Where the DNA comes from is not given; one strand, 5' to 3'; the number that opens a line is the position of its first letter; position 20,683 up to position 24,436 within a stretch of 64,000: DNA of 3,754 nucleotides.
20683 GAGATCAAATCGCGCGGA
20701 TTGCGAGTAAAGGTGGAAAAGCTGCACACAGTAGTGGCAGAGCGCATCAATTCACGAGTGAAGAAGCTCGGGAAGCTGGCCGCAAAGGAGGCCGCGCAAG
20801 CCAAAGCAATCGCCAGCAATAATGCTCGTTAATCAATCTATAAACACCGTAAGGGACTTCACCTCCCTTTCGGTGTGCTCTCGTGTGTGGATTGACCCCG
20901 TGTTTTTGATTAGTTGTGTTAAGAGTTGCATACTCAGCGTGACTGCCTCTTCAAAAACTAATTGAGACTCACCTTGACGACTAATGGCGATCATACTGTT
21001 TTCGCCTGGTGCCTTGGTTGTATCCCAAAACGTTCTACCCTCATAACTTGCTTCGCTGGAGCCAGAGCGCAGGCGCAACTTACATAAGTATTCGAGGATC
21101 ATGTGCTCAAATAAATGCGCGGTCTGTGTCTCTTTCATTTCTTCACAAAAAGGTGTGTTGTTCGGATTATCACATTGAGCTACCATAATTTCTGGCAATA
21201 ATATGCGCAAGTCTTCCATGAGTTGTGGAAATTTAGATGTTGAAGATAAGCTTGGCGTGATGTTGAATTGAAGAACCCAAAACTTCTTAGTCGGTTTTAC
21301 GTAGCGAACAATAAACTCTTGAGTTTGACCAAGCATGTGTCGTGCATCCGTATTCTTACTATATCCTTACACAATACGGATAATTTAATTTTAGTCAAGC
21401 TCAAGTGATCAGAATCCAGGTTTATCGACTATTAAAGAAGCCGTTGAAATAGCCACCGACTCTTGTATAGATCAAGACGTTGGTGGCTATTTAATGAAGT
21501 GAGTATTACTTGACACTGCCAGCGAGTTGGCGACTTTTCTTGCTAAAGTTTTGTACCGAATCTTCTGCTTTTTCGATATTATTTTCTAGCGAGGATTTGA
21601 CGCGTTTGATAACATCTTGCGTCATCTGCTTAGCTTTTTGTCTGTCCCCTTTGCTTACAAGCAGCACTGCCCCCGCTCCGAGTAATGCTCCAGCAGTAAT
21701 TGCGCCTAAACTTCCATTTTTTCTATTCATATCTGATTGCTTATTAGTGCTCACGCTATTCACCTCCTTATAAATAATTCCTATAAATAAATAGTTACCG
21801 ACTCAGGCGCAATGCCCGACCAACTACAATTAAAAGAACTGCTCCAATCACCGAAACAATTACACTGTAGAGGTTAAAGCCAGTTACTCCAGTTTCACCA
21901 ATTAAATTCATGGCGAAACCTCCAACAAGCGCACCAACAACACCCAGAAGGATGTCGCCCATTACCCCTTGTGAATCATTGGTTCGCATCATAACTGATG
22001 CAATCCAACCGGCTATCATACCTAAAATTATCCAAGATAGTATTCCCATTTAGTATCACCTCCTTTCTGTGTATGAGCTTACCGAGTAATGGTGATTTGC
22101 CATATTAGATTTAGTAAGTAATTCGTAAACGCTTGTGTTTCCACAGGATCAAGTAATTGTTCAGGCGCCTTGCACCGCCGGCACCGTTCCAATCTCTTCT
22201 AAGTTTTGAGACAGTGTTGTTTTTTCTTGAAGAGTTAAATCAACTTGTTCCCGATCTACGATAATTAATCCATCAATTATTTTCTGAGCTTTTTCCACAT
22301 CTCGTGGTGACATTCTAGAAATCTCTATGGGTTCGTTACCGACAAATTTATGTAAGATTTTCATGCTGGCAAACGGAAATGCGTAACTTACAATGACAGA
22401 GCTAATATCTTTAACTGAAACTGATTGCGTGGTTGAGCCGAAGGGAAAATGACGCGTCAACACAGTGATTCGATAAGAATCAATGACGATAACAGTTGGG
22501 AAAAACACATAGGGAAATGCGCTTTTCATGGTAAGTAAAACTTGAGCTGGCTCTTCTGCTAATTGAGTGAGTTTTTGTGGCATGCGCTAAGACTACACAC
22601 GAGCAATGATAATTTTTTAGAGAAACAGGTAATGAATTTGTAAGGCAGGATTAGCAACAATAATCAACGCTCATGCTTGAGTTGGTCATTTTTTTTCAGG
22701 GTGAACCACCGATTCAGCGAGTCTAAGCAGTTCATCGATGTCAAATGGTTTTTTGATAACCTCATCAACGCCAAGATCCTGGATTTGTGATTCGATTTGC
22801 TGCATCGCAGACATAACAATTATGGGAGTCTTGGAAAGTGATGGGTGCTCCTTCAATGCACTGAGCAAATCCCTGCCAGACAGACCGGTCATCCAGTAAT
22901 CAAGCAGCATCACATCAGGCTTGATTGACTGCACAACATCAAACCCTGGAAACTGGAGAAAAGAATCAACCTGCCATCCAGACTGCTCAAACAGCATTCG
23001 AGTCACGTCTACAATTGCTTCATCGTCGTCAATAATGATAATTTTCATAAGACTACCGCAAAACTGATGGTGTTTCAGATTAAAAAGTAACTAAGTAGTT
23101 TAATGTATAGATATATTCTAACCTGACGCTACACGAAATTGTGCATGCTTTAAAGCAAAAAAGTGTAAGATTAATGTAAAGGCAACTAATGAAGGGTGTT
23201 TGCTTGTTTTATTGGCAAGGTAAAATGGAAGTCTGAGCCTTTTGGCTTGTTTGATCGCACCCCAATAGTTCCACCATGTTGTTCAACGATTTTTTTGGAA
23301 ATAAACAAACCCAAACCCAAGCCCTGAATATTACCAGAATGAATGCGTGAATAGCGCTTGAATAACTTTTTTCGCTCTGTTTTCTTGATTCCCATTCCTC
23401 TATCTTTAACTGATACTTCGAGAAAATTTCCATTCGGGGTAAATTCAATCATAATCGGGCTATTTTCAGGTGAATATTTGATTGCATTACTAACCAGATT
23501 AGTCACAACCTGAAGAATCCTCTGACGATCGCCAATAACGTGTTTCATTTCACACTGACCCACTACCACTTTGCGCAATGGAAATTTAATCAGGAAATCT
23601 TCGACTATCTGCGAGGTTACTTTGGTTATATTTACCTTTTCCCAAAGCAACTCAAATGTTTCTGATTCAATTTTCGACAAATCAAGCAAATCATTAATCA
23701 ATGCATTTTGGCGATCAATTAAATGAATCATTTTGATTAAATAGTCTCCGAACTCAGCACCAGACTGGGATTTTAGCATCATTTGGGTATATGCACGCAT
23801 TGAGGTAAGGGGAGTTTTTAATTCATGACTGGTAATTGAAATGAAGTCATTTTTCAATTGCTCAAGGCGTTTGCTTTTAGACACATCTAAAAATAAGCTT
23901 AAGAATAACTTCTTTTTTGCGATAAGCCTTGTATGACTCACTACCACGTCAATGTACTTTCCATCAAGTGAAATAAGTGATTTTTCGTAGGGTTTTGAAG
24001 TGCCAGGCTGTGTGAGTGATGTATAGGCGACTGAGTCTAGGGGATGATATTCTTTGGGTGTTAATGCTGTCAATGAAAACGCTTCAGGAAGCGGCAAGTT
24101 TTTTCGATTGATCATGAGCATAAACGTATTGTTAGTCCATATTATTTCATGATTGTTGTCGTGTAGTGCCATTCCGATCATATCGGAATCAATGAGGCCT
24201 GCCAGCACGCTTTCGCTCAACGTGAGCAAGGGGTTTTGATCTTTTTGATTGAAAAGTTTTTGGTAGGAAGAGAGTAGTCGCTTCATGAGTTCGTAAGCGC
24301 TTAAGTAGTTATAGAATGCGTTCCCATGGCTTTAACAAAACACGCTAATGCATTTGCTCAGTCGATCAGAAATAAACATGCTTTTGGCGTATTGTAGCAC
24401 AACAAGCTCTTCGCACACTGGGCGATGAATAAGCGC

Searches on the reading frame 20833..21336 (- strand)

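Call 77: search_protein_families(library=pfam, proteins=[window:20833-21336:-], max_evalue=0.001)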
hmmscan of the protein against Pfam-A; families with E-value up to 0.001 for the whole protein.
window:20833-21336:- (167 aa): 1 family
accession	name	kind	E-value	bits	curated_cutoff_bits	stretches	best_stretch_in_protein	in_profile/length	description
PF18921.5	Cyanophycin_syn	-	6.9e-07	29.7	27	1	32-116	13-90/115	Cyanophycin synthase-like N-terminal domain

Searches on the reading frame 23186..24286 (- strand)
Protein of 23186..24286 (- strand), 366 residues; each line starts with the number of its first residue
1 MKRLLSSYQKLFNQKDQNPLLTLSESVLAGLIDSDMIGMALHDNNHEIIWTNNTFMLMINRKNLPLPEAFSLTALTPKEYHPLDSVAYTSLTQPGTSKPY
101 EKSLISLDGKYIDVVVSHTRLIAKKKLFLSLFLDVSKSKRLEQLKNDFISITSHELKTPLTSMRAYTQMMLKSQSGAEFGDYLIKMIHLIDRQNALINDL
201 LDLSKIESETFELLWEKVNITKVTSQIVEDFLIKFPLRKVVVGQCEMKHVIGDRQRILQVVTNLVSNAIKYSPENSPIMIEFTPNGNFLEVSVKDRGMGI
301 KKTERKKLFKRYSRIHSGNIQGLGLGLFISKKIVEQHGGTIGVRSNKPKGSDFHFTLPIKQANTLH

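Call 48: search_protein_families(library=pfam, proteins=[window:23186-24286:-], max_evalue=0.001)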
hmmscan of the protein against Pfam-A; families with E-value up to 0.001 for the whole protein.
window:23186-24286:- (366 aa): 3 families
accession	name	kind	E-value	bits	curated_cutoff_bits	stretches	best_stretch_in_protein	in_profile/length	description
PF02518.31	HATPase_c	-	1.2e-26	93.7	26.4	1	252-360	1-110/111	Histidine kinase-, DNA gyrase B-, and HSP90-like ATPase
PF00512.31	HisKA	-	2.5e-17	63.1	26.9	1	145-209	2-66/66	His Kinase A (phospho-acceptor) domain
PF13581.12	HATPase_c_2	-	0.00013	22.5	27.4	1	254-335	29-110/127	Histidine kinase-like ATPase domain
